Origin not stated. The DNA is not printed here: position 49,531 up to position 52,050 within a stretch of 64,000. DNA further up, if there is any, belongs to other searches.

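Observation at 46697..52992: Three-gene Gly-Gly-leader peptide export cassette with no visible substrate gene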

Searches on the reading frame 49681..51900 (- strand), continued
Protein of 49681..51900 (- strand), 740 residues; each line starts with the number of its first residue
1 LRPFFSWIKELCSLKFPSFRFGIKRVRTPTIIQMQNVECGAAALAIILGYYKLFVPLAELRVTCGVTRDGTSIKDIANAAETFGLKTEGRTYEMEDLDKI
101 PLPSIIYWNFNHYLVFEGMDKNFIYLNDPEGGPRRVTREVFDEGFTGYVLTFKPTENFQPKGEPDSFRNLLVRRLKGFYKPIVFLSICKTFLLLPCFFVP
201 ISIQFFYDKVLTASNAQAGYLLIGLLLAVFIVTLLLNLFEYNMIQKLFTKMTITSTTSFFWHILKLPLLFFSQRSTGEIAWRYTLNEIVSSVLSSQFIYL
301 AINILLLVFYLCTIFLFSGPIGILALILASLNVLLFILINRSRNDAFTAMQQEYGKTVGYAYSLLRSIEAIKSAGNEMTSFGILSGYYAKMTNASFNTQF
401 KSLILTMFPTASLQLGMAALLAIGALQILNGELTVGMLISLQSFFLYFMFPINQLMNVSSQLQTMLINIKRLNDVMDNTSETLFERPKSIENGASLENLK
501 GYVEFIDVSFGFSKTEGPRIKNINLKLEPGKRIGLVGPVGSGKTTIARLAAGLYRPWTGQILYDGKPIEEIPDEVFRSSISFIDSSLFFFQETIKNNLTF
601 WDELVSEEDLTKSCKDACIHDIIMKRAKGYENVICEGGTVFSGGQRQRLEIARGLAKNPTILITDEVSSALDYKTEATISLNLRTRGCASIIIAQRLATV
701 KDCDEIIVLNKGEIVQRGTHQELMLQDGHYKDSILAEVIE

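Call 29: find_encoding_contigs(protein=P0007, flank=10000, max_places=2)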
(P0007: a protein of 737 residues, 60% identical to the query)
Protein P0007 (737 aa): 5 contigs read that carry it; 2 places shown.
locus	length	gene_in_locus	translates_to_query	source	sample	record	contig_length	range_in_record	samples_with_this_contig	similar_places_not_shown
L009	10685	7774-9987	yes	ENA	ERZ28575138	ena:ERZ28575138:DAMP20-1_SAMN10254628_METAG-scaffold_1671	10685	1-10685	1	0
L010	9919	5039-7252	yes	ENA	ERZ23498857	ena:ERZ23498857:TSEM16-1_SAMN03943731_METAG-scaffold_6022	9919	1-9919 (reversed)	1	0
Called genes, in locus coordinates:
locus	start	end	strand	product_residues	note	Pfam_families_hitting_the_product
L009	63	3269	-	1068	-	PF00873:ACR_tran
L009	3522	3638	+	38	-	-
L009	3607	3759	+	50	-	-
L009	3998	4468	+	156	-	-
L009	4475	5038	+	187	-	-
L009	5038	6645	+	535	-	PF13575:DUF4135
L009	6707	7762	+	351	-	-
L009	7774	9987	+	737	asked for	PF03412:Peptidase_C39, PF00664:ABC_membrane, PF00005:ABC_tran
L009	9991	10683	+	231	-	?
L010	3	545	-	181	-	?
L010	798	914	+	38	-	-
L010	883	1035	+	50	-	-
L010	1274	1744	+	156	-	-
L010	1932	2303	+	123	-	-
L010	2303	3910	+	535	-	PF13575:DUF4135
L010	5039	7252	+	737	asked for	PF03412:Peptidase_C39, PF00664:ABC_membrane, PF00005:ABC_tran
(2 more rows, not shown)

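Call 34: search_protein_families(library=pfam, proteins=[L007:6245-6712:+, L007:6723-7277:+, L007:7284-8885:+], max_evalue=1)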
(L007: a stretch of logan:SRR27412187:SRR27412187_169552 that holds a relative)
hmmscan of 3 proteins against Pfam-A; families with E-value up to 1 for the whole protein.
L007:6245-6712:+ (156 aa): 0 families

L007:6723-7277:+ (185 aa): 1 family
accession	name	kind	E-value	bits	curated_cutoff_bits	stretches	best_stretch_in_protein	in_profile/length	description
PF12505.14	DUF3712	-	0.07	13.9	24.1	1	96-149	44-93/125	Protein of unknown function (DUF3712)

L007:7284-8885:+ (534 aa): 2 families
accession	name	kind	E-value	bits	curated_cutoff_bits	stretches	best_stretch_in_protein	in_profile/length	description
PF13575.12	DUF4135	-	8.3e-57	193.5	29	2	111-349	1-243/378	Domain of unknown function (DUF4135)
PF22942.1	DUF7025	-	0.083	13.6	27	1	435-491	38-94/100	Domain of unknown function (DUF7025)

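Call 37: find_encoding_contigs(protein=P0014, flank=10000, max_places=1)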
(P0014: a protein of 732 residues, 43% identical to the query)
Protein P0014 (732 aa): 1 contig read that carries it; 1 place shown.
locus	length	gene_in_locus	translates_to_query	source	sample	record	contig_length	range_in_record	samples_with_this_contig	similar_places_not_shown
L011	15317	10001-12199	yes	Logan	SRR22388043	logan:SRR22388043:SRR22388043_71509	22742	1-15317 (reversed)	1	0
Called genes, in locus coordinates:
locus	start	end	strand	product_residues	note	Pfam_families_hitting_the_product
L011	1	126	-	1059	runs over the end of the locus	PF00873:ACR_tran, PF03176:MMPL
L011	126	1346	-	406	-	PF25919:BSH_CusB (faint), PF25917:BSH_RND, PF25876:HH_MFP_RND, PF25944:Beta-barrel_RND, PF25954:Beta-barrel_RND_2 (faint), PF25967:RND-MFP_C, PF25989:YknX_C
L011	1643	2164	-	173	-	-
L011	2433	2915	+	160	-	-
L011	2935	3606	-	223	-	PF06414:Zeta_toxin (weak), PF00485:PRK, PF13238:AAA_18 (weak)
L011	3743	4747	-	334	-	PF01435:Peptidase_M48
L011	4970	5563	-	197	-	PF04011:LemA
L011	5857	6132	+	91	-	PF02979:NHase_alpha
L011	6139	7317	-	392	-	PF04085:MreC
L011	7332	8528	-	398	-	PF00155:Aminotran_1_2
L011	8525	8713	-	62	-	-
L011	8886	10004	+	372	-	PF25973:BSH_CzcB (faint)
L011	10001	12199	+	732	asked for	PF03412:Peptidase_C39, PF00664:ABC_membrane, PF00005:ABC_tran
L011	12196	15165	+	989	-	PF00664:ABC_membrane, PF00005:ABC_tran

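Call 38: find_encoding_contigs(protein=P0090, flank=10000, max_places=1)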
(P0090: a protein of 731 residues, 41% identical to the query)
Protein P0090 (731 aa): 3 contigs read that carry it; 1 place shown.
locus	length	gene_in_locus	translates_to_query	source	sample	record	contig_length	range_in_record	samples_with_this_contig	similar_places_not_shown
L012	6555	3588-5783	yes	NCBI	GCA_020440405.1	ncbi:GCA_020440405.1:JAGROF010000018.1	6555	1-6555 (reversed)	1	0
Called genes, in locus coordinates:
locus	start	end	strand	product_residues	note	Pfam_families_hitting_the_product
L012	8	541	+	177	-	-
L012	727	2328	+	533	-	PF03219:TLC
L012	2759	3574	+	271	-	PF25919:BSH_CusB (faint), PF00364:Biotin_lipoyl (faint), PF25984:BSH_YknX (weak), PF26002:Beta-barrel_AprE (weak)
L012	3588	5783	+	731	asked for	PF03412:Peptidase_C39, PF00664:ABC_membrane, PF00005:ABC_tran, PF02463:SMC_N (faint)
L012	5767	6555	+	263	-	?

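Call 39: find_encoding_contigs(protein=P0013, flank=10000, max_places=1)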
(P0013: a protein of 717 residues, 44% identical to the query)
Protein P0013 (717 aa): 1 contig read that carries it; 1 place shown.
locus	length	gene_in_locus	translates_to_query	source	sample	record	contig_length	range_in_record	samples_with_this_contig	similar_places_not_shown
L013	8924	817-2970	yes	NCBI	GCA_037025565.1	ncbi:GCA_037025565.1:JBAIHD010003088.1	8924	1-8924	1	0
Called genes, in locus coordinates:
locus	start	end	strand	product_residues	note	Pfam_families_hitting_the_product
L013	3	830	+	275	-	?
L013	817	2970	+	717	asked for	PF03412:Peptidase_C39, PF00664:ABC_membrane, PF00005:ABC_tran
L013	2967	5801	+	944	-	PF00664:ABC_membrane, PF00005:ABC_tran, PF02463:SMC_N (faint)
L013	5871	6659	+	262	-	PF02348:CTP_transf_3, PF12804:NTP_transf_3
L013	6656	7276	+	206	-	PF00300:His_Phos_1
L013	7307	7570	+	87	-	-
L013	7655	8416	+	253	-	-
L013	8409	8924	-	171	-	?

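Call 46: find_related_loci(query=L011:5857-6129:+, collection=genome_contigs, flank=6000)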
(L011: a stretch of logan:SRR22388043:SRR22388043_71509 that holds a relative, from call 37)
Query L011:5857-6129:+ (91 aa) in genome_contigs; peptide patterns used: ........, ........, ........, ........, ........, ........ (x = any residue, [..] = any of these).
600 stretches matched a pattern (row limit reached: there are more); 3 encode a relative of the query (tblastn E <= 1e-3); 3 distinct loci.
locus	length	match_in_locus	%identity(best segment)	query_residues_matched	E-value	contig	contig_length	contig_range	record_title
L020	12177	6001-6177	42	15-72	3e-9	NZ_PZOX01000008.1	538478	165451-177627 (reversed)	Vitiosangium sp. GDMCC 1.1324 contig8, whole genome shotgun sequence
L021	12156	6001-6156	38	16-67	4e-9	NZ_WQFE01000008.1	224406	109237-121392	Ruegeria atlantica strain HKCCA5752 NODE_8, whole genome shotgun sequence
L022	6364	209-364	37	16-67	9e-7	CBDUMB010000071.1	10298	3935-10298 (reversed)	MAG TPA_asm: uncultured Pseudomonadaceae bacterium isolate SRR22808127_binner12_Refined_53 genome assembly, contig: ERZ2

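Call 55: find_related_loci(query=A6, collection=genome_contigs, flank=10000)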
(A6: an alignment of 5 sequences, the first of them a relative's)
Query A6 (356 aa) in genome_contigs; peptide patterns used: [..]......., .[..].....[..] (x = any residue, [..] = any of these).
217 stretches matched a pattern; 5 encode a relative of the query (tblastn E <= 1e-3); 5 distinct loci.
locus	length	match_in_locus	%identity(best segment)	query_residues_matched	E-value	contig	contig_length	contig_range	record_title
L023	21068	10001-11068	100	1-356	0e+0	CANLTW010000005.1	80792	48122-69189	MAG: Chlamydiae bacterium isolate ZE-3nov15-36 genome assembly, contig: ZE-3nov15-C50, whole genome shotgun sequence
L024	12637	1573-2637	85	1-355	0e+0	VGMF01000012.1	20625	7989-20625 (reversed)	MAG: Chlamydiae bacterium isolate K_DeepCast_35m_m2_096 K_DeepCast_35m_m2_096_Ga0194129_10003826, whole genome shotgun s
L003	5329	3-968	93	34-355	0e+0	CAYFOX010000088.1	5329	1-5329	MAG TPA_asm: uncultured bacterium isolate ERP107066_co1_15 genome assembly, contig: NODE_21963_length_5329_cov_2.735495,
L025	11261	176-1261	49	3-354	2e-120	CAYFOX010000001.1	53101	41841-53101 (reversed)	MAG TPA_asm: uncultured bacterium isolate ERP107066_co1_15 genome assembly, contig: NODE_64_length_53101_cov_4.034178, w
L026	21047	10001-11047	50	12-354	3e-120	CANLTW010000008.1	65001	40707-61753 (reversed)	MAG: Chlamydiae bacterium isolate ZE-3nov15-36 genome assembly, contig: ZE-3nov15-C96, whole genome shotgun sequence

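Call 58: search_protein_families(library=ncbifam, proteins=[L026:7289-7756:+, L026:7766-8326:+, L026:8329-9933:+, L026:9998-11050:+, L026:11065-13275:+, L026:13282-16269:+], max_evalue=0.1)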
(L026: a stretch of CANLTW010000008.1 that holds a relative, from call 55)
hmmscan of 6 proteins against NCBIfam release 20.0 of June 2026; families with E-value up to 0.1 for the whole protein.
L026:7289-7756:+ (156 aa): 3 families
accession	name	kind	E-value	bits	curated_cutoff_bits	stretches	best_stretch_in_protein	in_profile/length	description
TIGR01926.1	peroxid_rel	subfamily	0.00019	21.3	81.8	1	66-135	90-156/178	peroxidase-related enzyme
NF004144.0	PRK05621.1-1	equivalog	0.023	14.2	372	1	73-115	85-127/287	F0F1 ATP synthase subunit gamma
NF040749.1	tetrathio_RR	equivalog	0.038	13.7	290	1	62-132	90-156/191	tetrathionate respiration response regulator TtrR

L026:7766-8326:+ (187 aa): 0 families

L026:8329-9933:+ (535 aa): 1 family
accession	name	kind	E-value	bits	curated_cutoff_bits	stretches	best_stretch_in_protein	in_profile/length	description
TIGR03897.1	lanti_2_LanM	subfamily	1.3e-61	208.5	304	2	19-291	10-271/932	type 2 lanthipeptide synthetase LanM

L026:9998-11050:+ (351 aa): 3 families
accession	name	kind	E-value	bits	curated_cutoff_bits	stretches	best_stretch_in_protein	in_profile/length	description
TIGR03794.1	NHLM_micro_HlyD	equivalog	2.4e-42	145.3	156.2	2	41-155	2-116/421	NHLP bacteriocin system secretion protein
TIGR01843.1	type_I_hlyD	subfamily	1.6e-06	27.4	208.65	1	168-270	252-352/422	HlyD family type I secretion periplasmic adaptor subunit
TIGR00999.1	8a0102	subfamily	0.01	15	319.3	1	186-278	92-176/271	CzcB/NccB family metal efflux transporter periplasmic adaptor subunit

L026:11065-13275:+ (737 aa): 191 families (the best 25 are shown)
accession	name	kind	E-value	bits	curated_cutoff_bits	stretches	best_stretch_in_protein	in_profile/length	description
TIGR03796.1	NHLM_micro_ABC1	equivalog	1.9e-250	833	853.3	1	24-730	1-708/710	NHLP family bacteriocin export ABC transporter peptidase/permease/ATPase subunit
TIGR01846.1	type_I_sec_HlyB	subfamily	1.1e-97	328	725.55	1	39-728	3-686/694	type I secretion system permease/ATPase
TIGR01193.1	bacteriocin_ABC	subfamily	4.4e-93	313.1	523.85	1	31-729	2-704/708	peptide cleavage/export ABC transporter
TIGR03797.1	NHLM_micro_ABC2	equivalog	3.3e-90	303.5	709.4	1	160-728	119-679/686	NHLP bacteriocin export ABC transporter permease/ATPase subunit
TIGR03375.1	type_I_sec_LssB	subfamily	4e-88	296.4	693.1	1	39-721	5-689/696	type I secretion system permease/ATPase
TIGR00958.1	3a01208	subfamily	7.7e-81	272.4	874.6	1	162-729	147-709/711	antigen peptide transporter 2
TIGR02203.1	MsbA_lipidA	equivalog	2.1e-77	260.9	602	1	230-728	68-563/572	lipid A export permease/ATP-binding protein MsbA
TIGR02204.1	MsbA_rel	hypoth_equivalog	5.3e-76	256.5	780.4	1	193-728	34-569/576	ABC transporter, permease/ATP-binding protein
NF008381.0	PRK11176.1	equivalog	1.6e-67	228.3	867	1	240-728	88-573/582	lipid A ABC transporter ATP-binding protein/permease MsbA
NF045513.1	HepA_fam_ABC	equivalog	1.4e-64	218.6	725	1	198-725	74-600/610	heterocyst formation ABC transporter subunit HepA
NF045998.1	cleave_ABC_plasm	equivalog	2e-63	214.7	500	1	30-672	2-637/673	Mbov_0121 family peptidase domain-containing ABC transporter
NF010178.0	PRK13657.1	equivalog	2.9e-63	214.3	733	1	408-729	248-565/588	glucan ABC transporter ATP-binding protein/ permease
NF052233.1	CphA_assoc_ABC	equivalog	3.4e-63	214.2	880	1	205-728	219-737/766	cyanophycin metabolism-associated ABC transporter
TIGR01842.1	type_I_sec_PrtD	subfamily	2.9e-60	204.4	510.15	1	197-721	26-541/544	type I secretion system permease/ATPase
NF008055.0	PRK10789.1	equivalog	6.7e-58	196.5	845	1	170-729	13-566/590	SmdA family multidrug ABC transporter permease/ATP-binding protein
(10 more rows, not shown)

L026:13282-16269:+ (996 aa): 188 families (the best 25 are shown)
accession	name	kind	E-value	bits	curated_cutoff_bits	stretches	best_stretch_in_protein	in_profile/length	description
TIGR03797.1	NHLM_micro_ABC2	equivalog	2e-207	690.9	709.4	1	299-981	2-679/686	NHLP bacteriocin export ABC transporter permease/ATPase subunit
TIGR03796.1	NHLM_micro_ABC1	equivalog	5.2e-94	315.8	853.3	1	430-982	153-707/710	NHLP family bacteriocin export ABC transporter peptidase/permease/ATPase subunit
TIGR01846.1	type_I_sec_HlyB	subfamily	6.9e-86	289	725.55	1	334-980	41-685/694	type I secretion system permease/ATPase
TIGR02203.1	MsbA_lipidA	equivalog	1.1e-77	261.9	602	1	497-980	81-562/572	lipid A export permease/ATP-binding protein MsbA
NF045513.1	HepA_fam_ABC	equivalog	2.1e-69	234.6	725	1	469-978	93-600/610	heterocyst formation ABC transporter subunit HepA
TIGR02204.1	MsbA_rel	hypoth_equivalog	1e-67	229.1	780.4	1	484-981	71-569/576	ABC transporter, permease/ATP-binding protein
NF008381.0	PRK11176.1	equivalog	2.7e-66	224.2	867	1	502-981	96-573/582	lipid A ABC transporter ATP-binding protein/permease MsbA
TIGR00958.1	3a01208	subfamily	4e-64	217.1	874.6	1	424-981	154-708/711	antigen peptide transporter 2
NF010178.0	PRK13657.1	equivalog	1.7e-61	208.4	733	1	737-984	318-567/588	glucan ABC transporter ATP-binding protein/ permease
TIGR03375.1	type_I_sec_LssB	subfamily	2.6e-60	204.5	693.1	1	472-973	190-688/696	type I secretion system permease/ATPase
TIGR01193.1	bacteriocin_ABC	subfamily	4.6e-59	200.6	523.85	1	435-981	160-703/708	peptide cleavage/export ABC transporter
NF052233.1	CphA_assoc_ABC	equivalog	8.7e-55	186.4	880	1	742-981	497-737/766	cyanophycin metabolism-associated ABC transporter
NF008056.1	PRK10790.1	equivalog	2.9e-49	168.1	746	1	491-978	85-566/584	SmdB family multidrug efflux ABC transporter permease/ATP-binding protein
NF008364.0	PRK11160.1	equivalog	8.2e-48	163.4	630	1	508-980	97-568/575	heme ABC transporter ATP-binding protein/permease CydC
TIGR02857.1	CydD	equivalog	2.2e-47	162.2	435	1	738-959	307-529/529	thiol reductant ABC exporter subunit CydD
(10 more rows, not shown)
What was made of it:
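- On NHLP/NHLM export system: The sister type-B copy scores 833 bits, also below the cut-off (call 58).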
